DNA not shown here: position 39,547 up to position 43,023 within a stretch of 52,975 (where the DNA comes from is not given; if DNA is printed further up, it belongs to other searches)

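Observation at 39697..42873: One polypeptide carrying a complete UvrD-type (SF1A) and a complete Pif1/RecD-type (SF1B) helicase, inserted between dnaN and yaaA at the origin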

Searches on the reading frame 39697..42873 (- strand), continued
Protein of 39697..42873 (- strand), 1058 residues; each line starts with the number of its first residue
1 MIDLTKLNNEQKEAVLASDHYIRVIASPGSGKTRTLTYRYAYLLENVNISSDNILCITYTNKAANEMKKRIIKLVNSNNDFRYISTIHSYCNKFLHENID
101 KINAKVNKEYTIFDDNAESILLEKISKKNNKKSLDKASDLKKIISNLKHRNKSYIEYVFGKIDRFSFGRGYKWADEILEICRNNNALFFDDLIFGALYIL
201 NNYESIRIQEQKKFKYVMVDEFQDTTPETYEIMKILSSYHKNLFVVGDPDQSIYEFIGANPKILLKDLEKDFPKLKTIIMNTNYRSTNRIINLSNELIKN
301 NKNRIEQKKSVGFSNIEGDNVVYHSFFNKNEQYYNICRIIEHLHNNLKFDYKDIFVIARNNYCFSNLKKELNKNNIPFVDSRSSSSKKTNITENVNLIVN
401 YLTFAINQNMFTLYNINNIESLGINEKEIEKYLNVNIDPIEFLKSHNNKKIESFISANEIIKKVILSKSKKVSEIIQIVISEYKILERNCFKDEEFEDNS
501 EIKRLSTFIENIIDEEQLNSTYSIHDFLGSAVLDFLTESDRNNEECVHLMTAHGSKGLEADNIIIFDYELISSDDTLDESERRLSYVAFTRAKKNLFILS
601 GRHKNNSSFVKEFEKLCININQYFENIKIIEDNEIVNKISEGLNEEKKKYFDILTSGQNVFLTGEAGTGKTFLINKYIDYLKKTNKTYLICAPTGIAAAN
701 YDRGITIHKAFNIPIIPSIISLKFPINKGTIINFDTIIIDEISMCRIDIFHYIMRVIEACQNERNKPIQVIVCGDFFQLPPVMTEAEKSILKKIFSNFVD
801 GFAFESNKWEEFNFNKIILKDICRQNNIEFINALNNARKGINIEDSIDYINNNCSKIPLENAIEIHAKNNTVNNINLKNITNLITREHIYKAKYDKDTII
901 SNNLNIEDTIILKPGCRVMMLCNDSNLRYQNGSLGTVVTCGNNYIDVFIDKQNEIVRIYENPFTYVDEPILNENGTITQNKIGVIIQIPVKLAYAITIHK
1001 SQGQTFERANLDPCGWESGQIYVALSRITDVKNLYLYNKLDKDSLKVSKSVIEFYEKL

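Call 29: find_related_loci(query=A1, collection=genome_contigs, flank=10000)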
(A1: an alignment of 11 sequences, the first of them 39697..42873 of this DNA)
Query A1 (1058 aa) in genome_contigs; peptide patterns used: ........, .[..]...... (x = any residue, [..] = any of these).
600 stretches matched a pattern (row limit reached: there are more); 580 encode a relative of the query (tblastn E <= 1e-3); the best 80 are kept; 80 distinct loci.
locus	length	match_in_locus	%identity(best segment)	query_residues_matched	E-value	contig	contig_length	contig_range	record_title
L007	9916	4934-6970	31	7-679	1e-77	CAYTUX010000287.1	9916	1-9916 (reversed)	MAG TPA_asm: uncultured Victivallales bacterium isolate SRP067234_co1_272 genome assembly, contig: k99_251001, whole gen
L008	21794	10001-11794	34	7-598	3e-77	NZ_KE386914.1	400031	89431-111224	Arenibacter certesii DSM 19833 G466DRAFT_scaffold00001.1, whole genome shotgun sequence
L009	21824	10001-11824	34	7-608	3e-77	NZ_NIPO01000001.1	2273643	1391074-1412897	Avrilella dinanensis strain UR159 UR159_scaffold_1, whole genome shotgun sequence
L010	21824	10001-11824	34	7-608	4e-77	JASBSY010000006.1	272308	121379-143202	MAG: Pukyongia sp. isolate BWSM_151 k141_1544008, whole genome shotgun sequence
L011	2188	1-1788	33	6-598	3e-79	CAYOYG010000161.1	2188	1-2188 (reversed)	MAG TPA_asm: uncultured Eubacteriales bacterium isolate SRP220891_co1_4 genome assembly, contig: NODE_107068_length_2188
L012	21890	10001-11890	34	4-619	6e-76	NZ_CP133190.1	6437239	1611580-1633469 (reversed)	Anaerocolumna sp. MB42-C2 chromosome, complete genome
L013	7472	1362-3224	33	4-610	4e-76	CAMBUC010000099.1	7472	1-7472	MAG: uncultured bacterium isolate SRR15732364_bin.27_metaWRAP_v1.3_MAG genome assembly, contig: ERZ9426311.3729, whole g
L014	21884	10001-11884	32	4-615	8e-76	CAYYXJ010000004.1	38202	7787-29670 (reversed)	MAG TPA_asm: uncultured Clostridiaceae bacterium isolate binchicken_co42_406 genome assembly, contig: NODE_913_length_38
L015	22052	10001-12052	31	4-678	4e-74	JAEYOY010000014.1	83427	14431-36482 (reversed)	MAG: Bacillota bacterium isolate OH_CBB_170 k127_928270, whole genome shotgun sequence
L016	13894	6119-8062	32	4-644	2e-75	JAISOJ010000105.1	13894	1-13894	MAG: Dysgonamonadaceae bacterium isolate Iy174_bin41 k119_3078141, whole genome shotgun sequence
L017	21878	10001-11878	29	6-621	1e-73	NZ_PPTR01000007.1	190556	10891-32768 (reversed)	Gordonibacter sp. 28C NODE_7, whole genome shotgun sequence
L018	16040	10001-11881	32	4-612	4e-73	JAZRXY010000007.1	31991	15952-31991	MAG: Bacilli bacterium isolate T1900044950_TA20190003.MAGScoT_cleanbin_000075 SGB_3602_k141_827574, whole genome shotgun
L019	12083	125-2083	31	4-641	6e-73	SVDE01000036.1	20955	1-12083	MAG: Lachnospiraceae bacterium isolate SIG272 NODE_1705_length_20955_cov_3.909857, whole genome shotgun sequence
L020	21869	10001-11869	31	4-610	1e-72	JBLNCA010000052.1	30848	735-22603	MAG: Burkholderiales bacterium isolate MAG137 PRJNA950955_bin43_renamed_51, whole genome shotgun sequence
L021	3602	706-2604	32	4-610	3e-73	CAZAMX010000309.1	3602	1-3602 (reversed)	MAG TPA_asm: uncultured Acetatifactor sp. isolate SRP287540_co1_1 genome assembly, contig: NODE_28024_length_3602_cov_8.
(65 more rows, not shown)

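Call 30: list_cluster_members(proteins=[window:39697-42873:-, window:42948-44069:-, window:44202-45587:-, window:36114-38126:-, window:38105-39208:-])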
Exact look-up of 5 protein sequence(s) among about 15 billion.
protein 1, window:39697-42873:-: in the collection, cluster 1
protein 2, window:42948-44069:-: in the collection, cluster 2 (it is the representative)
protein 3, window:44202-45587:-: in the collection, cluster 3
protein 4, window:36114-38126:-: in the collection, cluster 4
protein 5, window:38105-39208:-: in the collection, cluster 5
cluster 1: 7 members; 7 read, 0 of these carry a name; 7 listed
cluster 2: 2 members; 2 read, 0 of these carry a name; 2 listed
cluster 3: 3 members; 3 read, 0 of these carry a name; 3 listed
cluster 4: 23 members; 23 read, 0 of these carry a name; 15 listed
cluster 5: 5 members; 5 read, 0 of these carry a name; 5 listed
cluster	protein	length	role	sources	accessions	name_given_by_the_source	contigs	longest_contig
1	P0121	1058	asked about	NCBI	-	-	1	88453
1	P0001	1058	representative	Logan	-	-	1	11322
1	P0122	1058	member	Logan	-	-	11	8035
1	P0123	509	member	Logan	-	-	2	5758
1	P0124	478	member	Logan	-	-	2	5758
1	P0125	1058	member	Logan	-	-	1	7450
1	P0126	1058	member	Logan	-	-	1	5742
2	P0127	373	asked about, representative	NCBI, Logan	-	-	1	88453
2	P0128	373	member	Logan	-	-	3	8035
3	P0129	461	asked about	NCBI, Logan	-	-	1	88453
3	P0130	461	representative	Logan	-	-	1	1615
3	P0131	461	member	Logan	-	-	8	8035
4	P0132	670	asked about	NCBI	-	-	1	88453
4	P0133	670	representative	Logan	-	-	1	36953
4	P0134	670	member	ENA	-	-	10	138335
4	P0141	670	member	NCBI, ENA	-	-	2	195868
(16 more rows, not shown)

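Call 32: find_encoding_contigs(protein=P0141, flank=10000, max_places=3)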
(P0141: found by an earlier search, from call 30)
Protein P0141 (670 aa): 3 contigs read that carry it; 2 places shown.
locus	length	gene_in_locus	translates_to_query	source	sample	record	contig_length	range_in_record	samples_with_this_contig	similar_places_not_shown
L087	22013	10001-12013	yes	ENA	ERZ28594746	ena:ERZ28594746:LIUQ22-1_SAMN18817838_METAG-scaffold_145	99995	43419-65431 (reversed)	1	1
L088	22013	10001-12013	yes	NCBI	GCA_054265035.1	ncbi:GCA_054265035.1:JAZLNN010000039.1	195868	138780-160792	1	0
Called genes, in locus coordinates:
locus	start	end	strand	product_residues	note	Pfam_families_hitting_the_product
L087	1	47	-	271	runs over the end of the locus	PF00398:RrnaAD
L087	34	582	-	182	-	PF01751:Toprim, PF13331:DUF4093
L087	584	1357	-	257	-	PF01026:TatD_DNase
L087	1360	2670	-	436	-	PF10396:TrmE_N, PF12631:MnmE_helical, PF00350:Dynamin_N (faint), PF01926:MMR_HSR1, PF02421:FeoB_N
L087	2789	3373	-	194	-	PF13083:KH_KhpA-B (weak), PF01424:R3H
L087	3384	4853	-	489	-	PF02096:60KD_IMP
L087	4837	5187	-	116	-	PF00825:Ribonuclease_P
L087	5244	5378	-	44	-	PF00468:Ribosomal_L34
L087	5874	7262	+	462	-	PF00308:Bac_DnaA, PF00004:AAA (faint), PF01695:IstB_IS21 (weak), PF08299:Bac_DnaA_C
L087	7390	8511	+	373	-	PF00712:DNA_pol3_beta, PF02767:DNA_pol3_beta_2, PF02768:DNA_pol3_beta_3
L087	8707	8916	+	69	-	PF13275:S4_2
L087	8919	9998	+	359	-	PF02463:SMC_N, PF13175:AAA_15, PF13476:AAA_23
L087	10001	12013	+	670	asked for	PF02518:HATPase_c, PF00204:DNA_gyraseB, PF01751:Toprim, PF00986:DNA_gyraseB_C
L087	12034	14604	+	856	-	PF00521:DNA_topoisoIV, PF03989:DNA_gyraseA_C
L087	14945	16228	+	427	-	PF02403:Seryl_tRNA_N, PF00587:tRNA-synt_2b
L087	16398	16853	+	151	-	PF00383:dCMP_cyt_deam_1, PF14437:MafB19-deam, PF14439:Bd3614-deam (weak)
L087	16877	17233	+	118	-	-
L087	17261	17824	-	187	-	-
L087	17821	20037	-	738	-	-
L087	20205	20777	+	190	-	PF02417:Chromate_transp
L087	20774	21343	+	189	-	PF02417:Chromate_transp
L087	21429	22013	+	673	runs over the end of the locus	PF02861:Clp_N, PF00158:Sigma54_activat (faint), PF13191:AAA_16, PF00004:AAA, PF07728:AAA_5, PF17871:AAA_lid_9, PF07724:AAA_2, PF07728:AAA_5 (weak), +8 more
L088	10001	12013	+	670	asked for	PF02518:HATPase_c, PF00204:DNA_gyraseB, PF01751:Toprim, PF00986:DNA_gyraseB_C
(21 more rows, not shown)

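Call 33: find_encoding_contigs(protein=P0134, flank=10000, max_places=3)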
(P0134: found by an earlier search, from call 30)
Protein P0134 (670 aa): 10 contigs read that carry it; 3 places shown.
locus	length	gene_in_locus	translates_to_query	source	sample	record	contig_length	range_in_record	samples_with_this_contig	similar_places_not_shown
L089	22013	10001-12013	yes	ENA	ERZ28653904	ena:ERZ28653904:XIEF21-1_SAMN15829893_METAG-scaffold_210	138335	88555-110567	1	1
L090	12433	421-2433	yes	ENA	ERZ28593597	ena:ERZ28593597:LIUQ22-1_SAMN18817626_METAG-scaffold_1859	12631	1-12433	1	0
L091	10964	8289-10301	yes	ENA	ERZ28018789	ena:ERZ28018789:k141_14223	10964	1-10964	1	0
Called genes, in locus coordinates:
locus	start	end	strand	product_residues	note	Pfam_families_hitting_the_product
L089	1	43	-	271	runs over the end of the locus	PF00398:RrnaAD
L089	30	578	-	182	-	PF01751:Toprim, PF13331:DUF4093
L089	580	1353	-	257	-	PF01026:TatD_DNase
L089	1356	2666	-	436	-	PF10396:TrmE_N, PF12631:MnmE_helical, PF03193:RsgA_GTPase (faint), PF00350:Dynamin_N (faint), PF01926:MMR_HSR1, PF02421:FeoB_N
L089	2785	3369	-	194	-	PF13083:KH_KhpA-B (weak), PF01424:R3H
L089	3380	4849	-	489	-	PF02096:60KD_IMP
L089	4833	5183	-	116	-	PF00825:Ribonuclease_P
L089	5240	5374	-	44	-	PF00468:Ribosomal_L34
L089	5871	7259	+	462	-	PF00308:Bac_DnaA, PF01695:IstB_IS21 (weak), PF00004:AAA (faint), PF08299:Bac_DnaA_C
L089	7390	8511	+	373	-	PF00712:DNA_pol3_beta, PF02767:DNA_pol3_beta_2, PF02768:DNA_pol3_beta_3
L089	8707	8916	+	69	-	PF13275:S4_2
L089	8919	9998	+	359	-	PF02463:SMC_N, PF13175:AAA_15, PF13476:AAA_23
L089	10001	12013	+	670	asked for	PF02518:HATPase_c, PF00204:DNA_gyraseB, PF01751:Toprim, PF00986:DNA_gyraseB_C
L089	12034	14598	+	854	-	PF00521:DNA_topoisoIV, PF03989:DNA_gyraseA_C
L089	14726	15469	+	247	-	PF09479:Flg_new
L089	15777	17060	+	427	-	PF02403:Seryl_tRNA_N, PF00587:tRNA-synt_2b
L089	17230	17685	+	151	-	PF00383:dCMP_cyt_deam_1, PF14437:MafB19-deam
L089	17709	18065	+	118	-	-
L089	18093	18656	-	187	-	-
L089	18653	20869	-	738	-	-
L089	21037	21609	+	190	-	PF02417:Chromate_transp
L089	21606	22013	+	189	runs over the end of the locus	PF02417:Chromate_transp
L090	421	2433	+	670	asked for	PF02518:HATPase_c, PF00204:DNA_gyraseB, PF01751:Toprim, PF00986:DNA_gyraseB_C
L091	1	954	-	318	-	?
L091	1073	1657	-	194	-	PF13083:KH_KhpA-B (weak), PF01424:R3H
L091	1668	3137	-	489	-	PF02096:60KD_IMP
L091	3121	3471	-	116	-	PF00825:Ribonuclease_P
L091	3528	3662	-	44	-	PF00468:Ribosomal_L34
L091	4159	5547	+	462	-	PF00308:Bac_DnaA, PF01695:IstB_IS21 (weak), PF00004:AAA (faint), PF08299:Bac_DnaA_C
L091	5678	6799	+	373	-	PF00712:DNA_pol3_beta, PF02767:DNA_pol3_beta_2, PF02768:DNA_pol3_beta_3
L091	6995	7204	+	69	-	PF13275:S4_2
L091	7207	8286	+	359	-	PF02463:SMC_N, PF13175:AAA_15, PF13476:AAA_23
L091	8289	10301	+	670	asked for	PF02518:HATPase_c, PF00204:DNA_gyraseB, PF01751:Toprim, PF00986:DNA_gyraseB_C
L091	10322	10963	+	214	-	?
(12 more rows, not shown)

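Call 35: search_protein_representatives(protein=window:39697-42873:-)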
Query: 1058 residues. Proteins with E-value up to 0.001 (for the whole library): 101985; up to 1e-10: 49241; up to 1e-30: 11708. The best 150 are listed.
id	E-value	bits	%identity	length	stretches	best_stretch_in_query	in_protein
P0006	0.0e+00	1293.6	59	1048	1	1-1056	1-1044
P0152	4.8e-128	445.2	51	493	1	577-1057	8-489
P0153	3.8e-115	402.5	53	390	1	680-1057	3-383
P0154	9.3e-99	348.3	44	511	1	640-1058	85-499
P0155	3.9e-93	329.6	48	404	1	643-1037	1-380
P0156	5.7e-91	322.5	44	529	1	642-1056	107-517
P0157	6.8e-91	322.2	43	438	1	636-1057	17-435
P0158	8.9e-91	321.8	42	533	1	608-1055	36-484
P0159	1.4e-89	317.9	33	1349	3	655-1056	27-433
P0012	4.5e-89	316.2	40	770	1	7-627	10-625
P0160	1.9e-88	314.1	46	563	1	643-1057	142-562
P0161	2.3e-88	313.8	42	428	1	651-1057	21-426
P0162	1.3e-87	311.3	43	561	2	769-1057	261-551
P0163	1.7e-87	311.0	42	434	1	633-1057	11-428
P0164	2.0e-86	307.4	44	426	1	643-1056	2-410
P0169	8.9e-85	302.0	41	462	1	629-1058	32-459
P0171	1.8e-83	297.6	42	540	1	638-1058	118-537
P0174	4.4e-83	296.4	42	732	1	646-1057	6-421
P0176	1.3e-82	294.8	42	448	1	643-1058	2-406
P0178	2.3e-82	294.0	43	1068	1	647-1055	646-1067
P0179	3.4e-82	293.4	41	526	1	637-1058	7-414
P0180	4.0e-82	293.2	40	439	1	641-1058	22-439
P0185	1.6e-81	291.2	40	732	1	643-1056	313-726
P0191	2.3e-80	287.4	40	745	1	633-1056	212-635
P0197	2.2e-79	284.1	38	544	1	626-1058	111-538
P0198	2.3e-79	284.1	42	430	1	642-1058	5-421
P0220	6.4e-76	272.6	37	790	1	637-1056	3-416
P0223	9.2e-76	272.1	33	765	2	650-1054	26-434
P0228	2.9e-75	270.5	40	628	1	643-1058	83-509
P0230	3.1e-75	270.4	40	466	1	643-1058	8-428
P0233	7.2e-75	269.2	40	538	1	637-1058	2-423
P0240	2.0e-74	267.7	40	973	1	634-1056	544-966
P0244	4.1e-74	266.7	45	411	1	656-1058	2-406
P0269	1.6e-72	261.5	42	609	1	644-1058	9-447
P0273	5.6e-72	259.6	37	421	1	643-1058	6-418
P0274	6.4e-72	259.4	44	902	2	648-958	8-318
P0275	7.2e-72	259.2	39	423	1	643-1058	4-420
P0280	9.4e-72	258.9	41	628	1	643-1058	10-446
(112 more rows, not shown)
